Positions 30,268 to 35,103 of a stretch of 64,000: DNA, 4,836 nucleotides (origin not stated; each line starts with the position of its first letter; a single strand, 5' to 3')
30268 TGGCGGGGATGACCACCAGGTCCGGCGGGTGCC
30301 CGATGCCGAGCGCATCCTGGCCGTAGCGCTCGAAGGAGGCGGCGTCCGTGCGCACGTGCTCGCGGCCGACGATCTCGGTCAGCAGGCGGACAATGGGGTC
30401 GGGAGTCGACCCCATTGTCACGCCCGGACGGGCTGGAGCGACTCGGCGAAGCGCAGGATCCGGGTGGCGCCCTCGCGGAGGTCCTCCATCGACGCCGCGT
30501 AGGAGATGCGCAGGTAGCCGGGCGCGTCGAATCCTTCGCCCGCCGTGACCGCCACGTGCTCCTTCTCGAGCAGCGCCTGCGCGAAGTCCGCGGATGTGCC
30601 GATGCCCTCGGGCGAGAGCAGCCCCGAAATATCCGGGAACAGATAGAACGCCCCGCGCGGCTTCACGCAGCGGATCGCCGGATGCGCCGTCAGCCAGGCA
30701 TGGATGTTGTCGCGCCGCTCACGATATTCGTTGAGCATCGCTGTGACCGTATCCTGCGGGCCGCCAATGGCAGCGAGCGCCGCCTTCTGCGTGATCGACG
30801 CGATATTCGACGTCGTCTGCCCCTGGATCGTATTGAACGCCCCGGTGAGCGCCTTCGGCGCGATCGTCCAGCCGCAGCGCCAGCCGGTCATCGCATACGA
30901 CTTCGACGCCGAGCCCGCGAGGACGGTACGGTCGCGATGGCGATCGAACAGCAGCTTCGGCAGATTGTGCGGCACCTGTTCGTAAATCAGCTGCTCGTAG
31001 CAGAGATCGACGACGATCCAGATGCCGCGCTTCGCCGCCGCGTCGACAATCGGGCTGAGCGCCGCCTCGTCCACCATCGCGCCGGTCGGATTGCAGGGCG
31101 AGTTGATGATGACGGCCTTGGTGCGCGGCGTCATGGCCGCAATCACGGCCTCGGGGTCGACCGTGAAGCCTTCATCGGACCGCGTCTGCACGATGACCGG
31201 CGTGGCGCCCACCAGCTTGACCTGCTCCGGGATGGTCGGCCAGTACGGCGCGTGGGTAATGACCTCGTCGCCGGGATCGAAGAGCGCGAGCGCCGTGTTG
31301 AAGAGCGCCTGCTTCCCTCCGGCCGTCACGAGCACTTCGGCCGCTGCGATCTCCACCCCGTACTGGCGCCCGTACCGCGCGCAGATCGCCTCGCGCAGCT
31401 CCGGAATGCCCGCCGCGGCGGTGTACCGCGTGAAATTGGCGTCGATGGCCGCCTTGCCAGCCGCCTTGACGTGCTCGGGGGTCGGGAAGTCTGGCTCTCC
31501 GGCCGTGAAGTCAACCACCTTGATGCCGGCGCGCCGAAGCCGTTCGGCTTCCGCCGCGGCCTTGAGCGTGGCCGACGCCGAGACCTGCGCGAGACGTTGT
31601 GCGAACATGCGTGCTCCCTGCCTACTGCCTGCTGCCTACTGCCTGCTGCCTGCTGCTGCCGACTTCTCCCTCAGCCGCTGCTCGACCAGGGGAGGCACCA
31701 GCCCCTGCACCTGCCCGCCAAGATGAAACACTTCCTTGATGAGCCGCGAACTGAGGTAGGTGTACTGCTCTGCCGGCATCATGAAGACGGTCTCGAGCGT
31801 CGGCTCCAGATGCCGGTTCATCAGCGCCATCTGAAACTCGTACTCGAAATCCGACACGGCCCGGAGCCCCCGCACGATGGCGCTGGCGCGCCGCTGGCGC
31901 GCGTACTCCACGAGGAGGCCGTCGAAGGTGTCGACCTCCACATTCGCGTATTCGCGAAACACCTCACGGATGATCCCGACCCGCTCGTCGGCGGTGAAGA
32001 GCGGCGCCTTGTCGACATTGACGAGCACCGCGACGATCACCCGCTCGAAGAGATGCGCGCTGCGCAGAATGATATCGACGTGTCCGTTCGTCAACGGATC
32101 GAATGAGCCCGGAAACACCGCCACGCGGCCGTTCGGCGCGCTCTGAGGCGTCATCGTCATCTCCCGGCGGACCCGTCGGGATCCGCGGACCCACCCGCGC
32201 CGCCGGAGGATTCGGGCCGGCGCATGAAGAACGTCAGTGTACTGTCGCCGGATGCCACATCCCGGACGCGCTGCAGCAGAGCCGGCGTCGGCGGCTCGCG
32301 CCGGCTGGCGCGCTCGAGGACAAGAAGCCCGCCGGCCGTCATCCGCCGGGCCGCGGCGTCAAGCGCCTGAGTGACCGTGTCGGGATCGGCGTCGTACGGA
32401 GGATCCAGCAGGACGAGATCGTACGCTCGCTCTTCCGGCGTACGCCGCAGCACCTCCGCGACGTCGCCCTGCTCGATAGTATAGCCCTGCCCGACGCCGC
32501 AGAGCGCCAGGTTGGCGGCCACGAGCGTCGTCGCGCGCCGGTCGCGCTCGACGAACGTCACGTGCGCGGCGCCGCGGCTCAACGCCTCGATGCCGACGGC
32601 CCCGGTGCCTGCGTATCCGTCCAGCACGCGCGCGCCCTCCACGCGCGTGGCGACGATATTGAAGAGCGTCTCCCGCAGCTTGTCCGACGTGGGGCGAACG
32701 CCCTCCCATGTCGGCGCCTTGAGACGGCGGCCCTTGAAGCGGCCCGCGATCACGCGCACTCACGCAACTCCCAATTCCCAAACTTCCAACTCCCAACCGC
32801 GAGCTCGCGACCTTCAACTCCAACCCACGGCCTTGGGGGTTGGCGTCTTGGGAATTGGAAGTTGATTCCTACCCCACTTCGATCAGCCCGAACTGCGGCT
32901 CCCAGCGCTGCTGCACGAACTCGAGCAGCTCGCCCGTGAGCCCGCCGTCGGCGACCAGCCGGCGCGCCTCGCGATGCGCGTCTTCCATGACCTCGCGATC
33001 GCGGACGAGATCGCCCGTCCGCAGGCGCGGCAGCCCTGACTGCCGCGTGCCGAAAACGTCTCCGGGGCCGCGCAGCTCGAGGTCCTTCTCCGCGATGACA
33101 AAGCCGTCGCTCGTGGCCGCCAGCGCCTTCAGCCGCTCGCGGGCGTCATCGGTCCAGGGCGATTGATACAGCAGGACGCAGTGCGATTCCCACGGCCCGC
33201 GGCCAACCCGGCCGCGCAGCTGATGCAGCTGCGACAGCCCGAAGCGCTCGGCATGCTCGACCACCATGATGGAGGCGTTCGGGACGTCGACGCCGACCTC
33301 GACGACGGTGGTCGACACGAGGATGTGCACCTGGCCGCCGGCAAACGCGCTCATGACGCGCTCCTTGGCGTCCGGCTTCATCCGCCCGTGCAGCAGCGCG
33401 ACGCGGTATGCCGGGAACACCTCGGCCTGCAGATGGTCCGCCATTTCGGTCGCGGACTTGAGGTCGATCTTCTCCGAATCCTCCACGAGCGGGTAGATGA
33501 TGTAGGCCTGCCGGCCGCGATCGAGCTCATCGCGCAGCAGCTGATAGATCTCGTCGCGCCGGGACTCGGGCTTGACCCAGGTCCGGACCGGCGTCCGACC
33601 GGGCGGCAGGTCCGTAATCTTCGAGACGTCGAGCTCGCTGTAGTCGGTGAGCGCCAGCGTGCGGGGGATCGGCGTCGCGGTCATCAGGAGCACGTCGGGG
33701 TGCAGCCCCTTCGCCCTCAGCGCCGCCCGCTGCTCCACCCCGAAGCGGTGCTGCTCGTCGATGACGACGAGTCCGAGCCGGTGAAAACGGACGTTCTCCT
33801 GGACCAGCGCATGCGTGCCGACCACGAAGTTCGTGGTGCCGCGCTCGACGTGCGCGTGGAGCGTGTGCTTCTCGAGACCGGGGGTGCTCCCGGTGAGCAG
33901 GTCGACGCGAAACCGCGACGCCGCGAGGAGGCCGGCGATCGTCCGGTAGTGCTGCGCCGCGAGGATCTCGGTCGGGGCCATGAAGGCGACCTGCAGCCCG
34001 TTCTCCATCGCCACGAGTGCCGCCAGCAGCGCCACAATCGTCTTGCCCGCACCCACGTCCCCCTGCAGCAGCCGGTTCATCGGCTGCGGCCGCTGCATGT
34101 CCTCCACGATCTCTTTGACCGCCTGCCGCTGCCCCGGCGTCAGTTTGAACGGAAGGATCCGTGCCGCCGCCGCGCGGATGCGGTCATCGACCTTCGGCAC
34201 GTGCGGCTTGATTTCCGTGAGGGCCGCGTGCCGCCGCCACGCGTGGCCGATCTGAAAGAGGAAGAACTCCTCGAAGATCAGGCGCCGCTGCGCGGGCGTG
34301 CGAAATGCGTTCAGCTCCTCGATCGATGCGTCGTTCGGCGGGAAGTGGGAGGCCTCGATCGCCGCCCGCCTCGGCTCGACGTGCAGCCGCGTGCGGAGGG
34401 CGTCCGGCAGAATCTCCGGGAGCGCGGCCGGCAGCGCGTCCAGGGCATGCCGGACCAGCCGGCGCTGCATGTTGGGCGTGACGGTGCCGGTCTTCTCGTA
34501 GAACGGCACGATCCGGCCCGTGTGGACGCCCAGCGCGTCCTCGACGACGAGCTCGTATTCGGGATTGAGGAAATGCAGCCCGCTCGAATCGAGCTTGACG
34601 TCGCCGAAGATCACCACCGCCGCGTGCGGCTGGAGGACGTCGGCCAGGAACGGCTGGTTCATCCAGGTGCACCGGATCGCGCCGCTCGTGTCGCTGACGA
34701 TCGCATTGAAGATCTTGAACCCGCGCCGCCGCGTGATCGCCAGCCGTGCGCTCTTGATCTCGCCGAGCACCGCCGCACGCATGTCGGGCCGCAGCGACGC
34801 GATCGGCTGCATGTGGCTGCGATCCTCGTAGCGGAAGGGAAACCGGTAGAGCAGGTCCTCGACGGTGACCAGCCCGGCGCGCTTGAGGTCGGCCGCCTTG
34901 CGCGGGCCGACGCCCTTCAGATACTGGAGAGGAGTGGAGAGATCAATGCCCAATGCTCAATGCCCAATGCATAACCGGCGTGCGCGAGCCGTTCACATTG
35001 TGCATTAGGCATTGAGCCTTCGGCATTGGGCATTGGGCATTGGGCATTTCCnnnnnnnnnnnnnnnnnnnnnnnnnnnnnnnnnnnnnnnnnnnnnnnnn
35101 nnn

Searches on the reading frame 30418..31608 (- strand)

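Call 58: search_protein_families(library=pfam, proteins=[window:30418-31608:-], max_evalue=0.00001)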
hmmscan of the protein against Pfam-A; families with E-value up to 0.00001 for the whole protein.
window:30418-31608:- (396 aa): 3 families
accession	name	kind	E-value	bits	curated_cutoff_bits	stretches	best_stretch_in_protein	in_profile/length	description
PF00155.27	Aminotran_1_2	-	8.7e-72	242.7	19.7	1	30-384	2-361/361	Aminotransferase class I and II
PF01041.23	DegT_DnrJ_EryC1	-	1.9e-09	37.7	19.8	1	91-203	41-147/360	DegT/DnrJ/EryC1/StrS aminotransferase family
PF01053.26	Cys_Met_Meta_PP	-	2.2e-09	36.8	27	1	89-204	67-176/381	Cys/Met metabolism PLP-dependent enzyme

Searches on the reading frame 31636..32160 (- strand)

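Call 58: search_protein_families(library=pfam, proteins=[window:31636-32160:-], max_evalue=0.00001)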
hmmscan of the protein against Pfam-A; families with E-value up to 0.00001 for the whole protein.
window:31636-32160:- (174 aa): 1 family
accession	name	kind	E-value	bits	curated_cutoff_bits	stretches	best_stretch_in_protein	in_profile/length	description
PF01467.32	CTP_transf_like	-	1e-26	94.2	21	1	15-143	1-132/133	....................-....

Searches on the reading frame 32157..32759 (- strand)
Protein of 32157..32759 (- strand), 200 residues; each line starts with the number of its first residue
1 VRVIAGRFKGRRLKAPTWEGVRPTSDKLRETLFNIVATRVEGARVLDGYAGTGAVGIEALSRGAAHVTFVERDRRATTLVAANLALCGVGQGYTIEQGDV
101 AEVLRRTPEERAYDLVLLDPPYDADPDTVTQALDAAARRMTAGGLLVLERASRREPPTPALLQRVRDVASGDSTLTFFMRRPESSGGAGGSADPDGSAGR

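Call 58: search_protein_families(library=pfam, proteins=[window:32157-32759:-], max_evalue=0.00001)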
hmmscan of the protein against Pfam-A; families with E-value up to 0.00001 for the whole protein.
window:32157-32759:- (200 aa): 2 families
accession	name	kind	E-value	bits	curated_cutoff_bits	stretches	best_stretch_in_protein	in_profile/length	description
PF03602.21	Cons_hypoth95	-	3.4e-46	157.6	24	1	1-178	1-181/182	Conserved hypothetical protein 95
PF05175.20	MTS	-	8.7e-09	35.7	23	1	32-148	23-138/170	Methyltransferase small domain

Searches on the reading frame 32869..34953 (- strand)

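Call 58: search_protein_families(library=pfam, proteins=[window:32869-34953:-], max_evalue=0.00001)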
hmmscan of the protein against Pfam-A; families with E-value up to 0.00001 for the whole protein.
window:32869-34953:- (694 aa): 7 families
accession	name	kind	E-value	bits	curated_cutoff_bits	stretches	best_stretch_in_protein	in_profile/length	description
PF00270.35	DEAD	-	1.4e-23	83.9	26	1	272-433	1-164/167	DEAD/DEAH box helicase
PF17191.10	RecG_wedge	-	5.2e-23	81.8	23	1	9-171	2-159/162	RecG wedge domain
PF00271.37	Helicase_C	-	1.6e-19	70.7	23.5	1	469-585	6-108/110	Helicase conserved C-terminal domain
PF04851.21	ResIII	-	1.2e-11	45.2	22.5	1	269-428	2-162/164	Type III restriction enzyme, res subunit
PF19833.4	RecG_dom3_C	-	7.6e-11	42.3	26.8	1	614-668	1-56/87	ATP-dependent DNA helicase RecG, domain 3, C-terminal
PF13604.12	AAA_30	-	5.4e-07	30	27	1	271-412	2-108/191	AAA domain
PF01336.31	tRNA_anti-codon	-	6.2e-06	26.5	27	0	62-139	3-71/75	OB-fold nucleic acid binding domain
